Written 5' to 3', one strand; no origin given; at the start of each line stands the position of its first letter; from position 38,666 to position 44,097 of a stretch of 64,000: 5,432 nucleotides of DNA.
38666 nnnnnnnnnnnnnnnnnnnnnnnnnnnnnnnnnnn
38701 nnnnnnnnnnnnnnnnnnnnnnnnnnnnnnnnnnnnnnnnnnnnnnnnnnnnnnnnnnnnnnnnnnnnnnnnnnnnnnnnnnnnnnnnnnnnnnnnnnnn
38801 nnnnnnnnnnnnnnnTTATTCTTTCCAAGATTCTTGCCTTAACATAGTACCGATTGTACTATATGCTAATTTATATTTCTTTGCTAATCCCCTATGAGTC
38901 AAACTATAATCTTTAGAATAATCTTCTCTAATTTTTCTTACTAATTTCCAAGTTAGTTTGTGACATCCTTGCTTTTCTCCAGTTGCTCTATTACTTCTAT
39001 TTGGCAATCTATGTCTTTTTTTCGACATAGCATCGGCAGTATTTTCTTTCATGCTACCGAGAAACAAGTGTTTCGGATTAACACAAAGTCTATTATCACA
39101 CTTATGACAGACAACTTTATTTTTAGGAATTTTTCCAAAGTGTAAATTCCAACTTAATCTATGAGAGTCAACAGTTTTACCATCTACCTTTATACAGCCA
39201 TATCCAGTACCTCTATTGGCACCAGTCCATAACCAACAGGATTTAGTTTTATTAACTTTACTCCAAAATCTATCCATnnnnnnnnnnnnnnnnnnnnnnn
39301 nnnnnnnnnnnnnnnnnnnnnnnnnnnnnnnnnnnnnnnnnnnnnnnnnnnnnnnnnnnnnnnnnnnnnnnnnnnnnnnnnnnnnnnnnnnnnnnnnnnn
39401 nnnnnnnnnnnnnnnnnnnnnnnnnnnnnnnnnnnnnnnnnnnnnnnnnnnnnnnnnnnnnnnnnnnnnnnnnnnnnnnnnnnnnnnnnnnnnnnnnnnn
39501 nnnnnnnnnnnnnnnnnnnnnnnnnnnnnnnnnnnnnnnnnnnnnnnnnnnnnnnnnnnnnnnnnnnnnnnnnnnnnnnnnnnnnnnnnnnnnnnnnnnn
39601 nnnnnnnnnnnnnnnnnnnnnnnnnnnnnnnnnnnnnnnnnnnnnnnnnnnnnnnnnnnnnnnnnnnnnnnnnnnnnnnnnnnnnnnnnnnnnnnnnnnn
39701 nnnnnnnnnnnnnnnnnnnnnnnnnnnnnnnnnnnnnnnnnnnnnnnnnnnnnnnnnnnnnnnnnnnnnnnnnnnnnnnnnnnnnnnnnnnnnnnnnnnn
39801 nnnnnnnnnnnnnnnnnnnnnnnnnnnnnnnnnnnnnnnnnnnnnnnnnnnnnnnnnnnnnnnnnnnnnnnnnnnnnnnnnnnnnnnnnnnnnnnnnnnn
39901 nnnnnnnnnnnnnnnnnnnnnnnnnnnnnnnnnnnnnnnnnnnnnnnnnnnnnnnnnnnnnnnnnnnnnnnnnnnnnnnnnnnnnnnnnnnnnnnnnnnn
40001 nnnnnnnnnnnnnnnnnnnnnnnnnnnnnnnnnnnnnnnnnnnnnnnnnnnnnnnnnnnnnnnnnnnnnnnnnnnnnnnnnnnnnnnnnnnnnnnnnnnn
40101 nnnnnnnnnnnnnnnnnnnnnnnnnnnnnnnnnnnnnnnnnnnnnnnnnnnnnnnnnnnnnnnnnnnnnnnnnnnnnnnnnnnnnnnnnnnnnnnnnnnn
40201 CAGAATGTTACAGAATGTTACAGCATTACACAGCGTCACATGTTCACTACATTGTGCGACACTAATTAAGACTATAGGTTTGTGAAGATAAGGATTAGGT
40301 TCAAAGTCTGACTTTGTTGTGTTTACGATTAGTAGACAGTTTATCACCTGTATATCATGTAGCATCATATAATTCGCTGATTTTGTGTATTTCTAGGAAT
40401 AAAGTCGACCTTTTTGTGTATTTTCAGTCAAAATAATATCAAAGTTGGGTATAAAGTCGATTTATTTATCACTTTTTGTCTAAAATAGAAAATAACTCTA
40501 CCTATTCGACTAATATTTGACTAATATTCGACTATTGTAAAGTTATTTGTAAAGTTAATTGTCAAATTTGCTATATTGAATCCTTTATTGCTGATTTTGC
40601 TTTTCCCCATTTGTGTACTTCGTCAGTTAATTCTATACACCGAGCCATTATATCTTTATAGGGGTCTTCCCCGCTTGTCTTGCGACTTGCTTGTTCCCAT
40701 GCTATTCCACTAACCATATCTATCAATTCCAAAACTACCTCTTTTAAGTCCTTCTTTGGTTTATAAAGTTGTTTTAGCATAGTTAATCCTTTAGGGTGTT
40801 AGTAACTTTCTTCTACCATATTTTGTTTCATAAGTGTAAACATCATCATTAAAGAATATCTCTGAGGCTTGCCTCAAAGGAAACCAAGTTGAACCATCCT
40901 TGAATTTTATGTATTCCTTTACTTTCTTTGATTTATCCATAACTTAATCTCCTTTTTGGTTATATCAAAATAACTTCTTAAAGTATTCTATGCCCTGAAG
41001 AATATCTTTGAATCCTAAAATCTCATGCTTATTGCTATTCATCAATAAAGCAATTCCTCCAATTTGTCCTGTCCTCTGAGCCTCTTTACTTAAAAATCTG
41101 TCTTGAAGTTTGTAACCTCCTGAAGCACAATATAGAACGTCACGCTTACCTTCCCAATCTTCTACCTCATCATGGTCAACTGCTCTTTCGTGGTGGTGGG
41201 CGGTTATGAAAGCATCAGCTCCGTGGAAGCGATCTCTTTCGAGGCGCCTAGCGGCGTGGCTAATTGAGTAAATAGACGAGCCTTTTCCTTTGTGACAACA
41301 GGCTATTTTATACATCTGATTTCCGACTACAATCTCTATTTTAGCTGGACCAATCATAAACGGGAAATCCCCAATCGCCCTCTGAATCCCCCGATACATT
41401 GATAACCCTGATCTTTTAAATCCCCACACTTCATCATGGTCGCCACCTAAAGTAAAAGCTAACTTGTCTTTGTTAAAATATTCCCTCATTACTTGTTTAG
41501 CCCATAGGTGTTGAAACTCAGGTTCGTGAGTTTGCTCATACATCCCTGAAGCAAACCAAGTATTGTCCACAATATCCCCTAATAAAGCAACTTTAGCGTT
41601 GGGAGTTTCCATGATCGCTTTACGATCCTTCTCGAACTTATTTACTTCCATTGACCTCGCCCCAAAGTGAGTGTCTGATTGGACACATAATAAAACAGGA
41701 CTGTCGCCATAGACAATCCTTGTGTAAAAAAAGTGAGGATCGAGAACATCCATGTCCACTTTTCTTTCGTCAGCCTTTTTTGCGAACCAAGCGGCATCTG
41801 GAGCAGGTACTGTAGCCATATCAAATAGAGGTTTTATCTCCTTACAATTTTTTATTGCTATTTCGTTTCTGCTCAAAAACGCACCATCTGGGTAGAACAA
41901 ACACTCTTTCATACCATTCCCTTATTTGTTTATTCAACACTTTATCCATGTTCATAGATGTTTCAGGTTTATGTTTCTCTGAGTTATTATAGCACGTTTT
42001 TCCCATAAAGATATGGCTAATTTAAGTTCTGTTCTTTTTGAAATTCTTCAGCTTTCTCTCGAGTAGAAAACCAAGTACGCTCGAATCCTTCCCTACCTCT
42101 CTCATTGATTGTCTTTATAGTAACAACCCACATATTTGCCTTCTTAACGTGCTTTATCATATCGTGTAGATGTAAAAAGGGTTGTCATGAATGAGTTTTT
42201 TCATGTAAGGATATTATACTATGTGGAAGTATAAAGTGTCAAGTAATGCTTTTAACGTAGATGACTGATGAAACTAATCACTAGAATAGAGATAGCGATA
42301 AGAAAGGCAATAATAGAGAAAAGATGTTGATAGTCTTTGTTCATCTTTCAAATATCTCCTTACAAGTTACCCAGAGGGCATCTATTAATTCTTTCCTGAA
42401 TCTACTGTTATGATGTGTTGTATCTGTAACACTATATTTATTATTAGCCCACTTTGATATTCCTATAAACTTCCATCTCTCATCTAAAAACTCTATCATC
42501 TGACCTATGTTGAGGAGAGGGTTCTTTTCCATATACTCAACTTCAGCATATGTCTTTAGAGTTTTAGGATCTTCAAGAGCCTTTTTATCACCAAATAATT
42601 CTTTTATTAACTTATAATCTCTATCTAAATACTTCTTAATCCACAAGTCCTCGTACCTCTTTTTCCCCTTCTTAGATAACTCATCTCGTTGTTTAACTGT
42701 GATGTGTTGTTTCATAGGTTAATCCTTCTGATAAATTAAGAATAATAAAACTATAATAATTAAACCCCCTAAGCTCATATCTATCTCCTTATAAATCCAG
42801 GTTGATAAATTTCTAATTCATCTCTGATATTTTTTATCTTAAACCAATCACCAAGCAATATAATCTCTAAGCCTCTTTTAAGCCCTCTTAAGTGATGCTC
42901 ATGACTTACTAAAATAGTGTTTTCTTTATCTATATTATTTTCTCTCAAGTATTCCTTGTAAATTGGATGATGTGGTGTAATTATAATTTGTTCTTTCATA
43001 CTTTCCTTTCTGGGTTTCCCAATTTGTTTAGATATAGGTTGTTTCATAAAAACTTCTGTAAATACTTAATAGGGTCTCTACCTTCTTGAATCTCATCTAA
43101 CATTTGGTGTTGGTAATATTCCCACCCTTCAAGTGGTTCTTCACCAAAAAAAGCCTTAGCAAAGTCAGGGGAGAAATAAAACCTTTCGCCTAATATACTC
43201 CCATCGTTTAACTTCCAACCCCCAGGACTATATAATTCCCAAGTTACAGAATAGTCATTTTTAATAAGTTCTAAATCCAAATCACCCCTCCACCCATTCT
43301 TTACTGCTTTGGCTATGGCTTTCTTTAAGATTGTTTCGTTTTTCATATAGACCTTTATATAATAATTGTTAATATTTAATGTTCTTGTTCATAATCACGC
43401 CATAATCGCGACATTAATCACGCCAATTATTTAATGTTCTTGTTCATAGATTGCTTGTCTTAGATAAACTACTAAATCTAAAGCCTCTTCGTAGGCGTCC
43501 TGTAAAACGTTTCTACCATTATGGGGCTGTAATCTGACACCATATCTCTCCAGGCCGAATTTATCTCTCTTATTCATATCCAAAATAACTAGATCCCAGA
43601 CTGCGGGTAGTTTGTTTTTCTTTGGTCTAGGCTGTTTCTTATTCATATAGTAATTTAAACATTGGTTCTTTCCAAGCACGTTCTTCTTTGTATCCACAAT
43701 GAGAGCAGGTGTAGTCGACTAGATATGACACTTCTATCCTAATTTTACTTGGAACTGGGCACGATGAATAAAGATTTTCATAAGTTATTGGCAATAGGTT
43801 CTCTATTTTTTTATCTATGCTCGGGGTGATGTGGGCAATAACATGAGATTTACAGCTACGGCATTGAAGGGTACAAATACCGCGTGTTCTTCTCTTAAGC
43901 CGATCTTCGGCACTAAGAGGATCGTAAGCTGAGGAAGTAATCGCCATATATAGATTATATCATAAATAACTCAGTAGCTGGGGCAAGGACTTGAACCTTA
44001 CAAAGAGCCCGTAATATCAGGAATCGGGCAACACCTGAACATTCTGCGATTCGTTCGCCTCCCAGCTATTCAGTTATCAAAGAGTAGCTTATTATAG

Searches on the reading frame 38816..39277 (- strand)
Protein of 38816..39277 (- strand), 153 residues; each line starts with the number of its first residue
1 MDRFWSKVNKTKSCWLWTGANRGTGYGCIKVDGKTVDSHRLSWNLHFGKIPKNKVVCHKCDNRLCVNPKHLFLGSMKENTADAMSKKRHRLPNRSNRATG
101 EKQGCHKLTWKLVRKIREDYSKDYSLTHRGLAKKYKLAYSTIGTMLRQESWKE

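Call 14: search_protein_families(library=phrogs, proteins=[window:38816-39277:-])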
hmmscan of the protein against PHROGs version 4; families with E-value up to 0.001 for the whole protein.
window:38816-39277:- (153 aa): 10 families
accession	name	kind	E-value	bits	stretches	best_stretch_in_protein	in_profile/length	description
phrog_1872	-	DNA, RNA and nucleotide metabolism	4.6e-32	112.2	1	2-105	21-131/166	endonuclease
phrog_6254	-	DNA, RNA and nucleotide metabolism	1.1e-26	94.9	1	8-147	8-149/154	HNH endonuclease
phrog_3593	-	DNA, RNA and nucleotide metabolism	4.3e-26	92.9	1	1-88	56-145/210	HNH endonuclease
phrog_826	-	DNA, RNA and nucleotide metabolism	1.3e-24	88.3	1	2-107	72-174/281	HNH endonuclease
phrog_59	-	DNA, RNA and nucleotide metabolism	4.2e-22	80.1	1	8-152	152-273/423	HNH endonuclease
phrog_4842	-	DNA, RNA and nucleotide metabolism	1.5e-17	64.9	1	2-71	65-135/154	HNH endonuclease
phrog_1492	-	DNA, RNA and nucleotide metabolism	1.6e-10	41.7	1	16-91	82-167/414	HNH endonuclease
phrog_99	-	DNA, RNA and nucleotide metabolism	3.8e-08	34.4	1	19-81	143-203/383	HNH endonuclease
phrog_10495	-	DNA, RNA and nucleotide metabolism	5.6e-08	33.8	1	31-73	3-45/63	HNH endonuclease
phrog_1891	-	DNA, RNA and nucleotide metabolism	5.4e-05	23.8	1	19-80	143-209/255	HNH endonuclease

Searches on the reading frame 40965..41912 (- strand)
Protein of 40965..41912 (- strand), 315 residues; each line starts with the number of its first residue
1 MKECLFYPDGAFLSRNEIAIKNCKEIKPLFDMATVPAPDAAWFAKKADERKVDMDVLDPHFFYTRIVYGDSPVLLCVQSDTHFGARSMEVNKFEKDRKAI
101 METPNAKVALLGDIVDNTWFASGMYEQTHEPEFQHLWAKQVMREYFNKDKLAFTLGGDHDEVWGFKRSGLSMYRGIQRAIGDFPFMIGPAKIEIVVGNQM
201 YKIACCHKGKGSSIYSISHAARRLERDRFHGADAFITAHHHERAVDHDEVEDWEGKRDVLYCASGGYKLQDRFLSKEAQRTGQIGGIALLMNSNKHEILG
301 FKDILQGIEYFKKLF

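Call 14: search_protein_families(library=phrogs, proteins=[window:40965-41912:-])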
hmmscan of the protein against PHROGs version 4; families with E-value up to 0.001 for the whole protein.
window:40965-41912:- (315 aa): 1 family
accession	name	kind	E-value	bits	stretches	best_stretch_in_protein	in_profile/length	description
phrog_7339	-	DNA, RNA and nucleotide metabolism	2.1e-25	90.5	1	70-294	27-252/263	DNA repair exonuclease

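Call 16: find_related_loci(query=window:40965-41912:-, collection=viral_contigs, flank=10000)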
Query window:40965-41912:- (315 aa) in viral_contigs; peptide patterns used: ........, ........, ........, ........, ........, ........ (x = any residue, [..] = any of these).
3 stretches matched a pattern, but none encodes a relative of the query by tblastn (E <= 1e-3).

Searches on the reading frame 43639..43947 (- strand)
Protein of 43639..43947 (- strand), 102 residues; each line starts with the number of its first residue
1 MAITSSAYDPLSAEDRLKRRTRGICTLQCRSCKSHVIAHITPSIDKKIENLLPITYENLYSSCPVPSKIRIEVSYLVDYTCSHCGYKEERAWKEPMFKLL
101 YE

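Call 89: search_protein_families(library=pfam, proteins=[window:43639-43947:-], max_evalue=0.01)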
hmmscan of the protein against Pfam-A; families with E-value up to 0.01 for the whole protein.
window:43639-43947:- (102 aa): 1 family
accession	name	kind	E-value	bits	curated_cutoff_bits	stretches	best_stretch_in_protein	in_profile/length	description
PF02150.21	Zn_ribbon_RPB9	-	0.0049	17.2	25.2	0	77-89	21-32/36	RNA polymerases M/15 Kd subunit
